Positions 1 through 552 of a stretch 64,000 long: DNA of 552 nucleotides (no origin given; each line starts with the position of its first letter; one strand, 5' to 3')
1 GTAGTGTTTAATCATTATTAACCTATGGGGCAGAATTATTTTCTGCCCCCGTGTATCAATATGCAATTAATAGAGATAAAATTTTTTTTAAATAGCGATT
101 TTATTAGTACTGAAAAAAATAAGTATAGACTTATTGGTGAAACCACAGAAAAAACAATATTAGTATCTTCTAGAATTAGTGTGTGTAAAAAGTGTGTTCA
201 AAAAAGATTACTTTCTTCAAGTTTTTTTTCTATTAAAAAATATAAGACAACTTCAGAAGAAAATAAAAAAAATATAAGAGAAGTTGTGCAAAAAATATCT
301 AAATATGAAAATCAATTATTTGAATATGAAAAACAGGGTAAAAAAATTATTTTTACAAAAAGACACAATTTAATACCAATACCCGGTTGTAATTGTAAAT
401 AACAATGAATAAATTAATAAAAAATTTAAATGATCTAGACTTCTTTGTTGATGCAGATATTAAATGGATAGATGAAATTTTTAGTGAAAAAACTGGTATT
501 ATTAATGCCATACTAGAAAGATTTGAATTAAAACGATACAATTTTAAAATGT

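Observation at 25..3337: Unannotated RiPP-like operon: Cys-terminated small ORF, YcaO cyclodehydratase with PxPxP tail, and a protein with a C39-like peptidase domain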

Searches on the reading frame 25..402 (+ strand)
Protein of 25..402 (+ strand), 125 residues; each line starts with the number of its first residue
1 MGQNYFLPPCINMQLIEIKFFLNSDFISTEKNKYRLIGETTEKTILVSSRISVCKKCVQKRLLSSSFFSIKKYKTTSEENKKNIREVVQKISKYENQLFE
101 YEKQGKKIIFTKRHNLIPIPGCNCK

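Call 4: search_protein_families(library=pfam, proteins=[window:25-402:+], max_evalue=1)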
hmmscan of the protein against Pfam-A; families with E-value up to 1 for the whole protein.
window:25-402:+ (125 aa): 2 families
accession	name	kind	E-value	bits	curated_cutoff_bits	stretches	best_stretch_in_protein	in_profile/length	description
PF11133.13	Phage_head_fibr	-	0.11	12.4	24.6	1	14-94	147-229/277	Head fiber protein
PF17034.11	zinc_ribbon_16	-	0.19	12.4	27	0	33-125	20-121/125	Zinc-ribbon like family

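Call 5: search_protein_families(library=ncbifam, proteins=[window:25-402:+], max_evalue=1)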
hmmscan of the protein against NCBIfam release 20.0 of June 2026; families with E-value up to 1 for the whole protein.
window:25-402:+ (125 aa): 0 families

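Call 24: find_homologous_proteins(query=window:25-402:+, max_evalue=0.01)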
Query window:25-402:+ (125 aa): 2 proteins with E <= 0.01 among 7 candidates.
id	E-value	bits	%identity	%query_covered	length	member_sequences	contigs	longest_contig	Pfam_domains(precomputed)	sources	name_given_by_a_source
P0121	5.2e-75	267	100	100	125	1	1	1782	-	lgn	-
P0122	1.2e-64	233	100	90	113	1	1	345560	-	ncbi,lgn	-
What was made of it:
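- Tried and rejected: It found only itself (call 24).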

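Call 41: search_protein_representatives(protein=window:61-402:+)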
Query: 113 residues. Proteins with E-value up to 0.001 (for the whole library): 11; up to 1e-10: 1; up to 1e-30: 1. The best 11 are listed.
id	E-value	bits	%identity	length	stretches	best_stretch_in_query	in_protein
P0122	1.8e-65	233.5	100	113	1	1-113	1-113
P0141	1.5e-07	47.6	33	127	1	5-113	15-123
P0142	2.6e-06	43.5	42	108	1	24-110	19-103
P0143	3.1e-06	43.3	32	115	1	6-111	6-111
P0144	9.1e-06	41.8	36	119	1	12-110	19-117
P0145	1.3e-05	41.4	36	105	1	3-112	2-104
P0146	7.0e-05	39.0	40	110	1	28-111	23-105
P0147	2.9e-04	37.0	36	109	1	24-111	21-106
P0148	3.1e-04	36.9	31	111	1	17-110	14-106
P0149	4.0e-04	36.5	36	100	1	17-111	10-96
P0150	8.0e-04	35.6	37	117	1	35-111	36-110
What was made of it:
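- Tried and rejected: The exhaustive phmmer search gave 10 relatives (call 41).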

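Call 47: find_encoding_contigs(protein=P0122, flank=10000, max_places=3)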
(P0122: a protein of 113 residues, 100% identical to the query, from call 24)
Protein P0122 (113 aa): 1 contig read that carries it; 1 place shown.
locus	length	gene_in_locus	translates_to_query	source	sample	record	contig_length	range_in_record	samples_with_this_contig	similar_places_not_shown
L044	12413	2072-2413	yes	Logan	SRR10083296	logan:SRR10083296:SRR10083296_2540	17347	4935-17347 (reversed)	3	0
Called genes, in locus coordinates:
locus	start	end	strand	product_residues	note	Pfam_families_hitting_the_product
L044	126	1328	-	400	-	PF00291:PALP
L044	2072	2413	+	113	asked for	-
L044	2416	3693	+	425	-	PF02624:YcaO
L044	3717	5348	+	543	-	PF03412:Peptidase_C39 (faint), PF11814:DUF3335 (faint), PF13529:Peptidase_C39_2 (weak)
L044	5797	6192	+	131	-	PF03073:TspO_MBR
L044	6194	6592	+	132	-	PF09945:DUF2177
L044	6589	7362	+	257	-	PF06966:DUF1295, PF02544:Steroid_dh, PF04191:PEMT (weak), PF04140:ICMT (weak)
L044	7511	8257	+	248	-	PF00657:Lipase_GDSL, PF13472:Lipase_GDSL_2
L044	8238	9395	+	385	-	PF01757:Acyl_transf_3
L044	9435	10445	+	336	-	PF10648:Gmad2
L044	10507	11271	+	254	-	PF04402:SIMPL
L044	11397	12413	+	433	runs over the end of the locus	PF05970:PIF1, PF13245:AAA_19, PF13401:AAA_22, PF13604:AAA_30, PF07728:AAA_5 (faint), PF21530:Pif1_2B_dom (weak)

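Call 52: predict_structure(alignment_id=A7)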
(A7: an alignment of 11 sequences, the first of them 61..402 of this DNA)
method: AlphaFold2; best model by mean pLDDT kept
length: 113 residues; sequences in the alignment: 11
mean_pLDDT: 77.9   pTM: 0.68
mean pLDDT of the five models: 77.9, 77.4, 77.2, 77.0, 74.6
residues with pLDDT >= 90: 0; 70-90: 91; 50-70: 21; < 50: 1
segments of 3 or more residues with pLDDT < 50: none
pLDDT, mean of each block of 10 residues (from residue 1): 81 62 72 85 84 64 80 84 87 76 85 69
secondary structure, 60 per line:
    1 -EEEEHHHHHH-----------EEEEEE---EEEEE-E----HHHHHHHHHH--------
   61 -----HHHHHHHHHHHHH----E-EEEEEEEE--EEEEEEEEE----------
elements in order: E2-5 H6-11 E23-28 E32-36 H43-52 H66-78 E85-92 E95-103
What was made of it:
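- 61..402 (+): Small conserved protein (113 aa from ATG 61; 125 aa if ATG 25 is used). It is the proposed miniature E1-like (ThiF/MoeB-type) partner of the YcaO. The CxxC is at nt 184-195 and the CxC at nt 388-396, forming a likely structural zinc site. Arg49, Tyr61, His102 and Pro108 are invariant. AlphaFold model with pLDDT 78 (call 52).
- On E1-like / ThiF-MoeB-type cyclodehydratase partner (TOMM C protein): However, Z is modest, the model's pLDDT is 78 (call 52), and only about 110 residues exist, roughly half a domain.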

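Call 71: search_solved_structures(query=A4, max_evalue=10, show_alignments=2)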
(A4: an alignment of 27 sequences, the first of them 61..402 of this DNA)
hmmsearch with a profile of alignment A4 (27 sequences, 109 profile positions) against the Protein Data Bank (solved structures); distinct sequences matched with E-value up to 10: 7.
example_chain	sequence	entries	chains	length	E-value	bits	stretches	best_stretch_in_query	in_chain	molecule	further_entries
7f4l_C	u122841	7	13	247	0.38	14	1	23-94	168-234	MT-a70 family protein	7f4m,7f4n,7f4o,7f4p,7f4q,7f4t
7f4r_A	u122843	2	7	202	0.59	13.4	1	22-94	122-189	MT-a70 family protein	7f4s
7eyd_09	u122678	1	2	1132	0.87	12.9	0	41-72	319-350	Phycobiliprotein ApcE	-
7yi8_B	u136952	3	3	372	3.2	11.1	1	23-93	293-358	MT-a70 family protein | mRNA m(6)A methyltransferase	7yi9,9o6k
8xyl_A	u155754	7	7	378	3.3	11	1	23-93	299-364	MT-a70 family protein | mRNA m(6)A methyltransferase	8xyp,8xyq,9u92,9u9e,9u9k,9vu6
8xyx_A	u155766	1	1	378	3.3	11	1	23-93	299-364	MT-a70 family protein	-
9k9w_M2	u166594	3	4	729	5.2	10.4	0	42-70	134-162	Glr2806 protein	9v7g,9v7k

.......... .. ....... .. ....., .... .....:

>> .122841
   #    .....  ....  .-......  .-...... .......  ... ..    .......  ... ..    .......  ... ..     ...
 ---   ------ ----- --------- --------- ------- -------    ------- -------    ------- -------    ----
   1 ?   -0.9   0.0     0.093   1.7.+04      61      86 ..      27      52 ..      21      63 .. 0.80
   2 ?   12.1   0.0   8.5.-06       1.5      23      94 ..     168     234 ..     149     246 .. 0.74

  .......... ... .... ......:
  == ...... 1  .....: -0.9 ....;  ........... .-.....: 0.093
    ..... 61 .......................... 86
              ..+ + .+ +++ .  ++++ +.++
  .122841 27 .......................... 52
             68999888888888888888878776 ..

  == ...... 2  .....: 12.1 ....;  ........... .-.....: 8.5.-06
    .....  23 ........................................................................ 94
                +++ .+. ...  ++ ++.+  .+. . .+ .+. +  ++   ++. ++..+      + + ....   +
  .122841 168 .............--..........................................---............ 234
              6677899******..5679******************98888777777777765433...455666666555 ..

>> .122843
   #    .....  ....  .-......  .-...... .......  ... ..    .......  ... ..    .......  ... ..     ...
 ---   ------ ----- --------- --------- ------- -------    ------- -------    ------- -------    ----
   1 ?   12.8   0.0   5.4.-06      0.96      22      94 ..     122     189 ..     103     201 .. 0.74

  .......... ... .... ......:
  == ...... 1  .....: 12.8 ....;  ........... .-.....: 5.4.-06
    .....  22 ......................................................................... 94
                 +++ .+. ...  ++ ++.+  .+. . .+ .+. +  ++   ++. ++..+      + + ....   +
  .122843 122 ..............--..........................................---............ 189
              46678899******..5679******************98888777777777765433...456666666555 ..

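Call 72: search_protein_families(library=ncbifam, alignment_id=A4, max_evalue=1)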
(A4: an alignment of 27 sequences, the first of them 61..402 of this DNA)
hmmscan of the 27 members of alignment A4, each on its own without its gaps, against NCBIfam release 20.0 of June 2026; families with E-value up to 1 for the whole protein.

A. member 1, window:61-402:+ (113 aa): 2 families
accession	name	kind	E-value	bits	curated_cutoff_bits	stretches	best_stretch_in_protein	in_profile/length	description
NF047515.1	SpiroCoCo_C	equivalog_domain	0.0091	15.2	125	1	29-96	165-230/313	SpiroCoCo family coiled-coil protein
NF002347.0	PRK01305.2-4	equivalog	0.031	14.1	358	1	35-88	57-110/236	arginyltransferase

B. families by the number of members that match (of 27 scanned): 11 families
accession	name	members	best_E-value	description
NF006316.0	PRK08517.1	1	0.0058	3'-5' exonuclease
NF010743.0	PRK14145.1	1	0.0074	nucleotide exchange factor GrpE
NF047515.1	SpiroCoCo_C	1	0.0091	SpiroCoCo family coiled-coil protein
NF047772.1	LBF0736_ABC_LP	1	0.019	ABC-type transport auxiliary lipoprotein, LBF_0736 family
TIGR03635.1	uS17_bact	1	0.025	30S ribosomal protein S17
NF002347.0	PRK01305.2-4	1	0.031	arginyltransferase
NF010545.0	PRK13935.1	1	0.037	stationary phase survival protein SurE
NF053610.1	Sso10a_fam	1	0.049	Sso10a family chromatin protein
TIGR01911.1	HesB_rel_seleno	1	0.094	HesB-like protein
NF006571.0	PRK09087.1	1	0.12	DnaA regulatory inactivator HdaA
NF047737.1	antiphage_MADS1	1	0.13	methylation-associated defense system helix-turn-helix domain-containing protein MAD1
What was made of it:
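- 61..402 (+): No sequence-level family match (calls 4, 5, 71, 72).
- On E1-like / ThiF-MoeB-type cyclodehydratase partner (TOMM C protein): No PqqD or RRE family hit (calls 4, 5, 72).
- There is no sequence-level support (calls 71, 72).
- Tried and rejected: None found (calls 4, 5, 71, 72).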
